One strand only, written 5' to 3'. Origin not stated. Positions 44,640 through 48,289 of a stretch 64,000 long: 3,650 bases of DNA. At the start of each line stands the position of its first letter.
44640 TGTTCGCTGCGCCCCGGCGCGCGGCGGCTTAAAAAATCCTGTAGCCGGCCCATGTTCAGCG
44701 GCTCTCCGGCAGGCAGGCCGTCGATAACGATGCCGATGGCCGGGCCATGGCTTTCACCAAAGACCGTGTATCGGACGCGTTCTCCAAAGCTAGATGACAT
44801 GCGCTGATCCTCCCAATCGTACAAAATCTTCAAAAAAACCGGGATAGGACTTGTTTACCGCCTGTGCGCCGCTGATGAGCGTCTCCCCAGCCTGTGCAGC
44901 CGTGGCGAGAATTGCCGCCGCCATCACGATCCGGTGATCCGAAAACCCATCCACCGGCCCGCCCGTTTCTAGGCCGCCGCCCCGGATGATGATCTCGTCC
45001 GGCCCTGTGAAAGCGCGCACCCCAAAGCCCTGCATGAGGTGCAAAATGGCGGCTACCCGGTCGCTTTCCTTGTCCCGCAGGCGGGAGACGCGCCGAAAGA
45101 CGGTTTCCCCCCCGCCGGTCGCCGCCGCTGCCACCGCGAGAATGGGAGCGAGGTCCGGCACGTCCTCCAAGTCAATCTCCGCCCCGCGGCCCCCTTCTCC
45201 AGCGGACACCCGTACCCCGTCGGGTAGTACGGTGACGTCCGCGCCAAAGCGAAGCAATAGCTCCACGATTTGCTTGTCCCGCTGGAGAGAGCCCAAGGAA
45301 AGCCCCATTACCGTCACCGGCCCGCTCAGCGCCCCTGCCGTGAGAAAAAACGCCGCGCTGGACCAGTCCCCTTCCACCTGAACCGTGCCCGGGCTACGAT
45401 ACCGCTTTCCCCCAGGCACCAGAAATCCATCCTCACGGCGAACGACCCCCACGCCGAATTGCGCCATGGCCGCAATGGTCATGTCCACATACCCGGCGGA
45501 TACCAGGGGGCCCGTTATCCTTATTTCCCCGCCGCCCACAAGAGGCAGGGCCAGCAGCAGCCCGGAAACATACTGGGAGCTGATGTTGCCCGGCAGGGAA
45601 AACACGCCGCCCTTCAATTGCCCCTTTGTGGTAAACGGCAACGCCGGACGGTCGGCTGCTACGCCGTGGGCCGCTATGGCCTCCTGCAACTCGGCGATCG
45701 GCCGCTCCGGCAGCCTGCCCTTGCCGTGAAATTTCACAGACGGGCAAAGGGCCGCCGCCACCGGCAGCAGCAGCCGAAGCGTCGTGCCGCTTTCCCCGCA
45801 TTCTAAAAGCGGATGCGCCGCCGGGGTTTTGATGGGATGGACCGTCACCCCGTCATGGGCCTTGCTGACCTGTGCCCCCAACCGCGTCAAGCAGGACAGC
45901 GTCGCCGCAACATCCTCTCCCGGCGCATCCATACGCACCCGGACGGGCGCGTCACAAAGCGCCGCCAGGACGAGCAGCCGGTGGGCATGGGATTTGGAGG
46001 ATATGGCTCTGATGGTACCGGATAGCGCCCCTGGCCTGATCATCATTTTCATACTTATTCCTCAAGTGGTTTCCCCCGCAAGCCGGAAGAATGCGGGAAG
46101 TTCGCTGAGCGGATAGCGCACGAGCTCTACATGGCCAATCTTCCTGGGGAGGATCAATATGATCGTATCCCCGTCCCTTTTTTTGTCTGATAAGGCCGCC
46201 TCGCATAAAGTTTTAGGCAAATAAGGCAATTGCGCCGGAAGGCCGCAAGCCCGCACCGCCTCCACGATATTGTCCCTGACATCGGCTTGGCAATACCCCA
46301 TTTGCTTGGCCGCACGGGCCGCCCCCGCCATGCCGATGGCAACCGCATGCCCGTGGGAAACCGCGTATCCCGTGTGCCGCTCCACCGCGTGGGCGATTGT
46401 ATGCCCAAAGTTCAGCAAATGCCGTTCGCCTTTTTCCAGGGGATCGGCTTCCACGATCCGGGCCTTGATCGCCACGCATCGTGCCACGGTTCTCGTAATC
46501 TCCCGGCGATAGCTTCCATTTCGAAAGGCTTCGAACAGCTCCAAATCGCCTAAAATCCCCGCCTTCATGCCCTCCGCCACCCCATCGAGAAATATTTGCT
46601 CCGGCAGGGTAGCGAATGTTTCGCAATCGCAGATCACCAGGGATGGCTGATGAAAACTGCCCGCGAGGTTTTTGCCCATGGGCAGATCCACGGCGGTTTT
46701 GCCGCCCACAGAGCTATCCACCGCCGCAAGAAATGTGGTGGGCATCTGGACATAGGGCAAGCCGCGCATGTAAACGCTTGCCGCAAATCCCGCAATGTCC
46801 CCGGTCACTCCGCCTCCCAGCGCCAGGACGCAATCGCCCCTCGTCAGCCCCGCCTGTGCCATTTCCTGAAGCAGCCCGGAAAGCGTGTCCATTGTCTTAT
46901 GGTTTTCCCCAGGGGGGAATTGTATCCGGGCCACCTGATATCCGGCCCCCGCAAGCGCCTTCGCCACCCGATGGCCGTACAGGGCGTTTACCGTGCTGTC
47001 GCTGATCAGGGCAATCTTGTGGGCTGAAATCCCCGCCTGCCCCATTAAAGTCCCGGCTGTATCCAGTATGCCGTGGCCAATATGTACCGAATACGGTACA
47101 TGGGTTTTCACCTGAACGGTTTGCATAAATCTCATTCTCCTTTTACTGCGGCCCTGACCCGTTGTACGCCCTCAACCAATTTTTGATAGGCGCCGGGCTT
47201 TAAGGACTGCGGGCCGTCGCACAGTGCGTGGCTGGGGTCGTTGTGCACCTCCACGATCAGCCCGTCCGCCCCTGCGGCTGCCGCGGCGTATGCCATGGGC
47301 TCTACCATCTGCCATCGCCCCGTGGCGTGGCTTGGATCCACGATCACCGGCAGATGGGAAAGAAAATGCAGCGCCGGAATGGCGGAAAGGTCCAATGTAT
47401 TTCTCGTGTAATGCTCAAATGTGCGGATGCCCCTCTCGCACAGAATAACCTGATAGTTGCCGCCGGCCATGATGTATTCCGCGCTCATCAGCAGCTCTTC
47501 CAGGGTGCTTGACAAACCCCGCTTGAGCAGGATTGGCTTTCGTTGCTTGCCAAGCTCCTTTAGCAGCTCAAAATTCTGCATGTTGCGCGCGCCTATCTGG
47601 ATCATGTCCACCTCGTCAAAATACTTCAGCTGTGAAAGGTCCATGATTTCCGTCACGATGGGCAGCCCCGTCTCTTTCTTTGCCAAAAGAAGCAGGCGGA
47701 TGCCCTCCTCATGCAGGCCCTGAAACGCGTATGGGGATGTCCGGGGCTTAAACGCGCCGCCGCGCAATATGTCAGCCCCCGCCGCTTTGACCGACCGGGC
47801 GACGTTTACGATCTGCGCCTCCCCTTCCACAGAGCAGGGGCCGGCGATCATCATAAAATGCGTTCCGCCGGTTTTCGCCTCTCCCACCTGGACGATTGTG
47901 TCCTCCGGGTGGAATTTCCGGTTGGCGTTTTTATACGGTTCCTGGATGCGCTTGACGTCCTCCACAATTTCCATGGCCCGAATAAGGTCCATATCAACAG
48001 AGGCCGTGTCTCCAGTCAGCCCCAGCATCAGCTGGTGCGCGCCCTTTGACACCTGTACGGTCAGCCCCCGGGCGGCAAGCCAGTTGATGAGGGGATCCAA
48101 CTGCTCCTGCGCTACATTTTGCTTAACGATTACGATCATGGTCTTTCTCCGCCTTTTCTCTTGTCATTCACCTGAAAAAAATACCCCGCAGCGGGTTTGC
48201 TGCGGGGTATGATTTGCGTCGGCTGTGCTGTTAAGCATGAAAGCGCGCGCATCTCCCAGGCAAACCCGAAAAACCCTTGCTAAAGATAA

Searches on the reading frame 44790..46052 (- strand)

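Call 7: search_protein_families(library=ncbifam, proteins=[window:44790-46052:-])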
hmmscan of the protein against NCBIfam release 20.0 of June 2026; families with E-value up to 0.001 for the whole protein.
window:44790-46052:- (420 aa): 5 families
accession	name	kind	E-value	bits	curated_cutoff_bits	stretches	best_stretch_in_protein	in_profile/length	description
TIGR01356.1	aroA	equivalog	2.7e-101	339.4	287.25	1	12-414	1-413/415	3-phosphoshikimate 1-carboxyvinyltransferase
NF008816.0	PRK11860.1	equivalog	2.4e-65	220.9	943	1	10-414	15-436/662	bifunctional 3-phosphoshikimate 1-carboxyvinyltransferase/cytidylate kinase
NF011381.1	PRK14806.1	equivalog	2.4e-44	151.7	902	1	5-412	306-725/733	bifunctional prephenate dehydrogenase/3-phosphoshikimate 1-carboxyvinyltransferase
NF006873.0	PRK09369.1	subfamily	1.5e-08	33.7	297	1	9-416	11-413/419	UDP-N-acetylglucosamine 1-carboxyvinyltransferase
TIGR01072.1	murA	equivalog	3.4e-08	32.7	392.7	1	9-415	11-412/416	UDP-N-acetylglucosamine 1-carboxyvinyltransferase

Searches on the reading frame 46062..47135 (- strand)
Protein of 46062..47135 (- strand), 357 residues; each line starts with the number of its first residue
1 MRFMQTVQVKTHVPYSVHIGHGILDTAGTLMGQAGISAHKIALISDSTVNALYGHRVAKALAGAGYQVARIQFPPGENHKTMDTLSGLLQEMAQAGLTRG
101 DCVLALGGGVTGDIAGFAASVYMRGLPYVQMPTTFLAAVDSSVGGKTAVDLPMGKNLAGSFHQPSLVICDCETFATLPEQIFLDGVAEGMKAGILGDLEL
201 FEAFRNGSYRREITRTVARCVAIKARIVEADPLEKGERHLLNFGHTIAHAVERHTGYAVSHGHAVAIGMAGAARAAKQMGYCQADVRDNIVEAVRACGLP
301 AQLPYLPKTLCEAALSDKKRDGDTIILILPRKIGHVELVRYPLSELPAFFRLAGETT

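Call 7: search_protein_families(library=ncbifam, proteins=[window:46062-47135:-])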
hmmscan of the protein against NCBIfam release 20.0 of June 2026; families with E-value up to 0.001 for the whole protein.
window:46062-47135:- (357 aa): 9 families
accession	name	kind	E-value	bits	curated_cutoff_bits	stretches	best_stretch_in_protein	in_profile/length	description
TIGR01357.1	aroB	equivalog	3e-103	345.6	305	1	15-339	1-331/344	3-dehydroquinate synthase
NF010627.0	PRK14021.1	equivalog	1.1e-63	215.4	565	1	7-337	181-523/542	bifunctional shikimate kinase/3-dehydroquinate synthase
TIGR04425.1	P_lya_rel_AroB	hypoth_equivalog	2.7e-60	204.3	400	1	37-340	24-330/348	AroB-related putative sugar phosphate phospholyase (cyclizing)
NF004852.0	PRK06203.1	equivalog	3.8e-47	161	333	1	69-307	90-337/407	3-dehydroquinate synthase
NF010556.0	PRK13951.1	equivalog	4.8e-44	151.1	560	1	63-340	201-481/492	bifunctional shikimate kinase AroK/3-dehydroquinate synthase AroB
NF002022.0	PRK00843.1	equivalog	9.8e-13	47.8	413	1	10-190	7-173/350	NAD(P)-dependent glycerol-1-phosphate dehydrogenase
NF006941.0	PRK09423.1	subfamily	2.2e-08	33.4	336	1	17-190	11-173/367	glycerol dehydrogenase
NF053832.1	GlycoaldRedHalo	equivalog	7.2e-07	28.7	550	1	16-191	10-174/363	glycolaldehyde reductase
NF041822.1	daptide_DH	equivalog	5.7e-05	22.2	300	0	124-188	103-166/363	daptide-type RiPP biosynthesis dehydogenase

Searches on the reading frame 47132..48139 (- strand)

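Call 7: search_protein_families(library=ncbifam, proteins=[window:47132-48139:-])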
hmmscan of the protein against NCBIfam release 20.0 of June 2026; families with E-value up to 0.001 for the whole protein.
window:47132-48139:- (335 aa): 11 families
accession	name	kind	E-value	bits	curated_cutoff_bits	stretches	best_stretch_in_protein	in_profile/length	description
NF006421.0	PRK08673.1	subfamily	1.9e-145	484.3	335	1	1-333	1-334/338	3-deoxy-7-phosphoheptulonate synthase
NF009933.0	PRK13396.1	subfamily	9.2e-119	396.5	486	1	1-332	1-341/352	3-deoxy-7-phosphoheptulonate synthase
TIGR01361.1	DAHP_synth_Bsub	equivalog_domain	2e-117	391.2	267.75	1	72-326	3-258/260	3-deoxy-7-phosphoheptulonate synthase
NF041229.1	BagF_FevY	exception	1.7e-102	343.1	700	1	22-321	18-318/340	phospho-2-dehydro-3-deoxyheptonate aldolase BagF/FevY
NF009239.0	PRK12595.1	equivalog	1.5e-100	336.7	279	1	73-330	97-355/360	bifunctional 3-deoxy-7-phosphoheptulonate synthase/chorismate mutase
NF003543.0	PRK05198.1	equivalog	8.4e-32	110.3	242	1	85-333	7-272/273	3-deoxy-8-phosphooctulonate synthase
TIGR01362.1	KDO8P_synth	equivalog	2.1e-29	102.5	314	1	94-333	2-257/258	3-deoxy-8-phosphooctulonate synthase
NF009109.0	PRK12457.1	equivalog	4.1e-18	65.6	457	1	134-333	62-273/281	3-deoxy-8-phosphooctulonate synthase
NF009395.0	PRK12755.1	subfamily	1.3e-05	24.1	343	0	94-188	55-170/355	3-deoxy-7-phosphoheptulonate synthase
TIGR03569.1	NeuB_NnaB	equivalog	0.0002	20.5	399.65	1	166-332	97-258/329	N-acetylneuraminate synthase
TIGR03586.1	PseI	equivalog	0.00096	18.4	340.25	0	155-331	87-256/327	pseudaminic acid synthase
